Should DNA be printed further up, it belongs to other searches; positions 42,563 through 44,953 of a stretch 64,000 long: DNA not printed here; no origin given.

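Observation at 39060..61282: A 22.2-kb run of seven consecutive sensor kinase genes with no visible output partner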

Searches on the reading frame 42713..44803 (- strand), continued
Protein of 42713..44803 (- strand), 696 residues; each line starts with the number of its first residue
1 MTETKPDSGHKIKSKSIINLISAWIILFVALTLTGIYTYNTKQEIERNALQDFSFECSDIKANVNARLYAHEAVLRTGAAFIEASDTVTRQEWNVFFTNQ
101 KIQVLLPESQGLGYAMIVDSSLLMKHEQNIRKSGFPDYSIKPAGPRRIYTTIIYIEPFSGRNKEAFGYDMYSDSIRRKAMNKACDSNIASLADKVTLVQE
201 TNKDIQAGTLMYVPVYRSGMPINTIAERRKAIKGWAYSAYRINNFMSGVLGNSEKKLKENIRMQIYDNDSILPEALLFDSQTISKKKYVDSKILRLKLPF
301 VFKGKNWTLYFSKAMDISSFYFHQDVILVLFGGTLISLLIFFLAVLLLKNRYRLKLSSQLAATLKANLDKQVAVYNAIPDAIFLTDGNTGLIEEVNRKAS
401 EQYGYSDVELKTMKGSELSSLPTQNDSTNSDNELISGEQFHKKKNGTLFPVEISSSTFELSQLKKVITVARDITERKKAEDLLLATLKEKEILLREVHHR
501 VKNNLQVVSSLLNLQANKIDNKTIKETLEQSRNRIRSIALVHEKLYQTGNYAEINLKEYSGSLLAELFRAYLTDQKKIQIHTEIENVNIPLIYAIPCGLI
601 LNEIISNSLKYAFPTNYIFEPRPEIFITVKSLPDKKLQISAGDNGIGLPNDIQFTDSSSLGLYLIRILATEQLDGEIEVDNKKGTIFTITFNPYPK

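Call 36: find_encoding_contigs(protein=P0066, flank=6000, max_places=1)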
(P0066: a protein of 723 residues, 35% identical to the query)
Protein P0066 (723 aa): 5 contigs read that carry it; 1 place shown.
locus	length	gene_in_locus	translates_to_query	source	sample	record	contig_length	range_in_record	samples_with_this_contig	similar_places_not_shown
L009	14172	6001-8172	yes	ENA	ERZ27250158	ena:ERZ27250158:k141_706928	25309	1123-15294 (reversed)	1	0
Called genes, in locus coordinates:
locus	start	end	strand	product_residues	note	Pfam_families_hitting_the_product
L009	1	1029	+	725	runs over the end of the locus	PF12729:4HB_MCP_1 (weak), PF00672:HAMP, PF00015:MCPsignal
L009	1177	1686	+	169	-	PF01584:CheW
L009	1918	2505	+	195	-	-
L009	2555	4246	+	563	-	PF07536:HWE_HK, PF07568:HisKA_2, PF13581:HATPase_c_2, PF02518:HATPase_c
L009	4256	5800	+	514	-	PF00072:Response_reg, PF08448:PAS_4 (faint), PF00989:PAS, PF13426:PAS_9, PF00989:PAS (weak), PF13188:PAS_8 (weak), PF13426:PAS_9 (weak), PF08447:PAS_3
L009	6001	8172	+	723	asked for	PF03924:CHASE, PF08448:PAS_4 (faint), PF13581:HATPase_c_2 (faint), PF00989:PAS, PF13426:PAS_9, PF07536:HWE_HK (weak), PF07568:HisKA_2, PF02518:HATPase_c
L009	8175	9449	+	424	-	PF00072:Response_reg, PF13426:PAS_9 (weak), PF08447:PAS_3, PF00989:PAS, PF08448:PAS_4, PF13426:PAS_9, PF08447:PAS_3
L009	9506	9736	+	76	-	PF13426:PAS_9 (weak)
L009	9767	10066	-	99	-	PF11171:DUF2958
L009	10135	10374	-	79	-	-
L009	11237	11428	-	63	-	-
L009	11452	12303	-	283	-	PF03796:DnaB_C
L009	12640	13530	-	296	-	-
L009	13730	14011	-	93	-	-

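Call 38: search_protein_families(library=pfam, proteins=[L007:3069-6011:+, L007:8156-10042:+, L007:10039-12012:+, L008:2493-5930:+, L008:8541-13496:+, L006:13358-14767:+, L009:8175-9449:+], max_evalue=0.001)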
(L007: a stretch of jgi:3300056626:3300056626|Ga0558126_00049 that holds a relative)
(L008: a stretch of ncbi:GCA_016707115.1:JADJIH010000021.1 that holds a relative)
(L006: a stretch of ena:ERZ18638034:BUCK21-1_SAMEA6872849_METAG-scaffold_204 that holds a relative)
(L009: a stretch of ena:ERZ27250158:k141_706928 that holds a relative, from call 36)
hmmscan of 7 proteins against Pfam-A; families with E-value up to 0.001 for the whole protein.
L007:3069-6011:+ (980 aa): 9 families
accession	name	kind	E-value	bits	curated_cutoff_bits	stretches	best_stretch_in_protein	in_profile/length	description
PF13426.13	PAS_9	-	3.5e-36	124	27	3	281-384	1-103/103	PAS domain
PF00989.32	PAS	-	1.6e-33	115.5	22.6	3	275-382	5-113/113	PAS fold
PF00072.30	Response_reg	-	1.6e-28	99.5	30.2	1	680-790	1-109/111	Response regulator receiver domain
PF02518.31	HATPase_c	-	1.3e-24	87.2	26.4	1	534-647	1-108/111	Histidine kinase-, DNA gyrase B-, and HSP90-like ATPase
PF08448.16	PAS_4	-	4.9e-24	85.1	23.1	2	277-387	1-110/110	PAS fold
PF13188.13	PAS_8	-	4.5e-20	71.2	21.8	2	276-315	6-42/65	PAS domain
PF00512.31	HisKA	-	5.5e-18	65.2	26.9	1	424-488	2-66/66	His Kinase A (phospho-acceptor) domain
PF08447.18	PAS_3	-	7.6e-18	65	25.6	2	294-378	2-88/89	PAS fold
PF01627.28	Hpt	-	2.6e-12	47.2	24.6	1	850-928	1-82/84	Hpt domain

L007:8156-10042:+ (628 aa): 7 families
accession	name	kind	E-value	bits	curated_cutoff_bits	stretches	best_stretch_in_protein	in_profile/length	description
PF02518.31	HATPase_c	-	4.1e-29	101.7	26.4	1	405-519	1-109/111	Histidine kinase-, DNA gyrase B-, and HSP90-like ATPase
PF00072.30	Response_reg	-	8.8e-23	81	30.2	1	6-116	1-110/111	Response regulator receiver domain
PF00512.31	HisKA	-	3.8e-21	75.3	26.9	1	294-358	2-66/66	His Kinase A (phospho-acceptor) domain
PF08448.16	PAS_4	-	1.5e-07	32.1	23.1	1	140-257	1-110/110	PAS fold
PF13188.13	PAS_8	-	1.2e-06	28.7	21.8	1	136-186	3-52/65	PAS domain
PF13426.13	PAS_9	-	2.5e-05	24.9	27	1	145-254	2-103/103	PAS domain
PF00989.32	PAS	-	0.00025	21.5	22.6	1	136-248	3-108/113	PAS fold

L007:10039-12012:+ (657 aa): 5 families
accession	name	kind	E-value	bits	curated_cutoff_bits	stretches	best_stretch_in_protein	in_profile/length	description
PF08448.16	PAS_4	-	8.3e-67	222.8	23.1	4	110-216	2-108/110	PAS fold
PF00989.32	PAS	-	7.1e-39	132.8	22.6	3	104-213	2-113/113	PAS fold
PF13426.13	PAS_9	-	1.4e-20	73.9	27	2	364-466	2-102/103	PAS domain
PF13188.13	PAS_8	-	3.6e-14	52.5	21.8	1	353-406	1-55/65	PAS domain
PF08447.18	PAS_3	-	3.4e-10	40.5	25.6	1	376-458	2-85/89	PAS fold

L008:2493-5930:+ (1145 aa): 8 families
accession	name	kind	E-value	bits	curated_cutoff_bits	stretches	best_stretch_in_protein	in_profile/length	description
PF13426.13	PAS_9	-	5.6e-69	229.4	27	4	357-462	2-103/103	PAS domain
PF00989.32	PAS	-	1.4e-59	199.5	22.6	4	351-460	6-113/113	PAS fold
PF08448.16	PAS_4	-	2e-49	166.8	23.1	3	609-717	4-109/110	PAS fold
PF13188.13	PAS_8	-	9e-40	133.7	21.8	3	856-899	2-46/65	PAS domain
PF08447.18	PAS_3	-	2.8e-28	98.5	25.6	2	753-834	4-86/89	PAS fold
PF24820.1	Diguanyl_cycl_sensor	-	1.1e-12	48.2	28.1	1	355-458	5-108/109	Diguanylate cyclase-like sensor domain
PF14598.12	PAS_11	-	2.2e-08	34.5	25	0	867-898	4-35/109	PAS domain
PF12860.13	PAS_7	-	4.1e-05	24.1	27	0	356-397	5-47/115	PAS fold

L008:8541-13496:+ (1651 aa): 13 families
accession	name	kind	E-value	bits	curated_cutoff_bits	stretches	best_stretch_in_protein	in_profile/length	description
PF13426.13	PAS_9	-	1.4e-54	183.1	27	4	1159-1258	4-102/103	PAS domain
PF08447.18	PAS_3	-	1.4e-52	176.3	25.6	4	775-858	1-81/89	PAS fold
PF00989.32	PAS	-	6e-45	152.3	22.6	2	1147-1257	2-113/113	PAS fold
PF08448.16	PAS_4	-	3.4e-35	121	23.1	2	1036-1139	1-109/110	PAS fold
PF13185.12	GAF_2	-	5.3e-24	85.4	28.6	1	288-427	4-134/136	GAF domain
PF13188.13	PAS_8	-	1.1e-22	79.6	21.8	0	442-486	1-46/65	PAS domain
PF02518.31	HATPase_c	-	2.8e-22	79.7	26.4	1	1392-1504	2-109/111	Histidine kinase-, DNA gyrase B-, and HSP90-like ATPase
PF00072.30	Response_reg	-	8.4e-21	74.7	30.2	1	1536-1646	2-110/111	Response regulator receiver domain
PF00512.31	HisKA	-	2.5e-16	59.9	26.9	1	1281-1343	2-64/66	His Kinase A (phospho-acceptor) domain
PF01590.32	GAF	-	1.6e-05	25.8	22.4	1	288-424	2-129/133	GAF domain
PF14598.12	PAS_11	-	6.4e-05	23.3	25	0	26-99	4-76/109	PAS domain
PF23198.2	PDE8A_N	-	0.00031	21.1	29.6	0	1535-1633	14-115/147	PDE8A-like, N-terminal domain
PF24820.1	Diguanyl_cycl_sensor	-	0.00064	20.1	28.1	0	19-102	1-79/109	Diguanylate cyclase-like sensor domain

L006:13358-14767:+ (469 aa): 3 families
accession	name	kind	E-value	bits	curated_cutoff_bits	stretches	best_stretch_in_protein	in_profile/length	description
PF00072.30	Response_reg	-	2.4e-21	76.4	30.2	1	6-116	1-110/111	Response regulator receiver domain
PF08448.16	PAS_4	-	2.9e-11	44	23.1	1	316-417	2-108/110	PAS fold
PF13185.12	GAF_2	-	0.00013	22.6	28.6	1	152-288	4-135/136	GAF domain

L009:8175-9449:+ (424 aa): 5 families
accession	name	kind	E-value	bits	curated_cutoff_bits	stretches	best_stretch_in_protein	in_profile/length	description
PF08447.18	PAS_3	-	1.6e-26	92.8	25.6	2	166-255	3-87/89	PAS fold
PF13426.13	PAS_9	-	1.9e-21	76.7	27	2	288-387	4-103/103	PAS domain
PF00072.30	Response_reg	-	4.5e-21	75.5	30.2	1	6-116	1-110/111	Response regulator receiver domain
PF00989.32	PAS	-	1.7e-16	60.6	22.6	1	280-385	6-113/113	PAS fold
PF08448.16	PAS_4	-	2.1e-12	47.7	23.1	1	284-388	4-108/110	PAS fold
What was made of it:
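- On Multistep phosphorelay hybrid kinase (HK-REC-Hpt-RR): As a positive control, Hpt is detected in the L007 hybrid (call 38).
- Checked: Pfam does detect Hpt in a comparable hybrid kinase of locus L007 (call 38), so the negative result is meaningful.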

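Call 39: search_protein_families(library=ncbifam, proteins=[window:42713-44803:-], max_evalue=0.00001)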
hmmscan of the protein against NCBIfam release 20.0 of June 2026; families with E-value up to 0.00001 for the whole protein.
window:42713-44803:- (696 aa): 6 families
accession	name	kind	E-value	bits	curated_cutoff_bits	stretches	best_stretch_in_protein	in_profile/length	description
NF051872.1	HisKinPhyk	equivalog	3.4e-28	98.5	750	1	450-691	305-536/537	sensor histidine kinase PhyK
NF052306.1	BluLightHisKinLov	equivalog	2e-15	56.5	450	1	436-684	97-324/334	blue-light-activated histidine kinase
TIGR00229.1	sensory_box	domain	5e-12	46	22.9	1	373-481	9-124/126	PAS domain S-box protein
NF010077.0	PRK13559.1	subfamily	3.9e-10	39.1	361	1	461-612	145-283/364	hypothetical protein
NF047874.1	MASE3_PAS_HK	subfamily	2.1e-07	30.1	560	1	352-538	244-446/655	MASE3 domain-containing sensor histidine kinase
NF006800.0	PRK09303.1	equivalog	5.4e-07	28.9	342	1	462-653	123-322/383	histidine kinase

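Call 43: find_encoding_contigs(protein=P0064, flank=6000, max_places=1)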
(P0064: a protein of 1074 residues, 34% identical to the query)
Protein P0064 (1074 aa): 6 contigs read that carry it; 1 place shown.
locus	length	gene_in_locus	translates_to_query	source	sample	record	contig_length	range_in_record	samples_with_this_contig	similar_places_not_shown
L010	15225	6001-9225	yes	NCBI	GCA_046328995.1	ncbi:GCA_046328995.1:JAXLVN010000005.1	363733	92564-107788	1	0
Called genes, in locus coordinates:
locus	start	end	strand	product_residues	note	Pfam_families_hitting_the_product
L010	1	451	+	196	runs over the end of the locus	-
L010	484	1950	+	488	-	-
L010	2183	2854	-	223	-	PF22308:DUF6969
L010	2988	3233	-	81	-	-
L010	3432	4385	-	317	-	PF07949:YbbR (faint)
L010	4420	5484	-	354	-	PF01075:Glyco_transf_9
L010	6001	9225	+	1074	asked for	PF03924:CHASE, PF08447:PAS_3, PF00989:PAS (weak), PF08448:PAS_4, PF13426:PAS_9 (weak), PF08447:PAS_3, PF07536:HWE_HK (weak), PF07568:HisKA_2, +3 more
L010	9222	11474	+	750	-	PF00072:Response_reg, PF13426:PAS_9, PF08448:PAS_4, PF00989:PAS, PF08448:PAS_4, PF13426:PAS_9, PF08447:PAS_3, PF00512:HisKA, +3 more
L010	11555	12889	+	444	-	PF00072:Response_reg, PF00158:Sigma54_activat, PF14532:Sigma54_activ_2, PF07724:AAA_2, PF00004:AAA (weak), PF07728:AAA_5, PF25601:AAA_lid_14, PF02954:HTH_8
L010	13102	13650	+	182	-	-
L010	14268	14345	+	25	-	PF09604:Potass_KdpF (weak)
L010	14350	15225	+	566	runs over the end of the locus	PF03814:KdpA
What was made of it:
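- In L010 the chain continues to a REC-sigma54-HTH regulator (call 43).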

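Call 44: find_encoding_contigs(protein=P0052, flank=6000, max_places=1)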
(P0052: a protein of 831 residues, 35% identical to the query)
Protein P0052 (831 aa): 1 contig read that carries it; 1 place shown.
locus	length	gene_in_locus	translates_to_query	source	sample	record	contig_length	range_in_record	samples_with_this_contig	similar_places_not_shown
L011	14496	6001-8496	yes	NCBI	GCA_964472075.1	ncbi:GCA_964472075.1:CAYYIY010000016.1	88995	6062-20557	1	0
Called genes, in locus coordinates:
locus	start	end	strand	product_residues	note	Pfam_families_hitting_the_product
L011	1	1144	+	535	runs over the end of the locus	PF06418:CTP_synth_N, PF00117:GATase, PF07722:Peptidase_C26 (weak)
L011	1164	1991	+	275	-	PF00793:DAHP_synth_1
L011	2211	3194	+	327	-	PF01380:SIS, PF00571:CBS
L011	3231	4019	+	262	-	PF02811:PHP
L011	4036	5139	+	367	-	PF01979:Amidohydro_1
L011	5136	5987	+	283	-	-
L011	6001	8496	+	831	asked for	PF03924:CHASE, PF00989:PAS, PF08448:PAS_4, PF13188:PAS_8 (weak), PF13426:PAS_9, PF07536:HWE_HK, PF07568:HisKA_2, PF02518:HATPase_c, +2 more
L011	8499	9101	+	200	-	PF00072:Response_reg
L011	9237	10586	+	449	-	PF03477:ATP-cone, PF00485:PRK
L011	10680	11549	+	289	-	PF08239:SH3_3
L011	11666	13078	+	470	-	PF00232:Glyco_hydro_1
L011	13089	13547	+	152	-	PF24716:WapI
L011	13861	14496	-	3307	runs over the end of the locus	PF19077:Big_13 (faint), PF01436:NHL (faint), PF13620:CarboxypepD_reg (weak), PF13860:FlgD_ig (weak), PF13585:CHU_C (weak), PF13205:Big_5 (faint)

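Call 61: find_encoding_contigs(protein=P0013, flank=10000, max_places=1)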
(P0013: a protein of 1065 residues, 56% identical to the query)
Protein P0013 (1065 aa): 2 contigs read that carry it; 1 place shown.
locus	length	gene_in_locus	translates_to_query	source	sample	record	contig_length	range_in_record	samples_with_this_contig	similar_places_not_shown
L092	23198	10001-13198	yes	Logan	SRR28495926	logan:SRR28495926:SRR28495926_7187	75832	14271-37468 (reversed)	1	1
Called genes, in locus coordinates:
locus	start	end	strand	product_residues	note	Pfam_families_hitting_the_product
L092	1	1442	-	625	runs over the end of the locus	PF20968:MASE8, PF00512:HisKA, PF02518:HATPase_c, PF00072:Response_reg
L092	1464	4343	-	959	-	PF00989:PAS (weak), PF13188:PAS_8 (weak), PF13426:PAS_9 (weak), PF13426:PAS_9, PF08447:PAS_3, PF00512:HisKA, PF02518:HATPase_c, PF00072:Response_reg, +4 more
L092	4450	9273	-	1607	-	PF10114:PocR, PF00989:PAS, PF08448:PAS_4, PF13426:PAS_9, PF08447:PAS_3, PF08448:PAS_4, PF13426:PAS_9, PF00989:PAS, +19 more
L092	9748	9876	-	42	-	-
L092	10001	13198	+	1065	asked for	PF03924:CHASE, PF13426:PAS_9 (weak), PF08448:PAS_4, PF00989:PAS, PF13426:PAS_9, PF08448:PAS_4, PF07568:HisKA_2, PF02518:HATPase_c, +4 more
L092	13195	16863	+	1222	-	PF00072:Response_reg, PF00989:PAS, PF08447:PAS_3, PF13426:PAS_9, PF00989:PAS, PF08448:PAS_4, PF00989:PAS, PF08448:PAS_4, +9 more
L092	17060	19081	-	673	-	PF03190:Thioredox_DsbH, PF13899:Thioredoxin_7, PF07221:GlcNAc_2-epim (faint), PF07470:Glyco_hydro_88 (weak)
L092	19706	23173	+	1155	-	PF08450:SGL (faint), PF07494:Reg_prop (faint), PF07495:Y_Y_Y, PF13426:PAS_9, PF00512:HisKA, PF02518:HATPase_c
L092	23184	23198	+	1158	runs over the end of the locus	PF13426:PAS_9, PF00989:PAS, PF13426:PAS_9, PF00989:PAS, PF08447:PAS_3, PF13426:PAS_9, PF00989:PAS, PF08448:PAS_4, +13 more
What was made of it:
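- The third slot of the K8 operon is replaced by a MASE8 hybrid in L092 (call 61).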
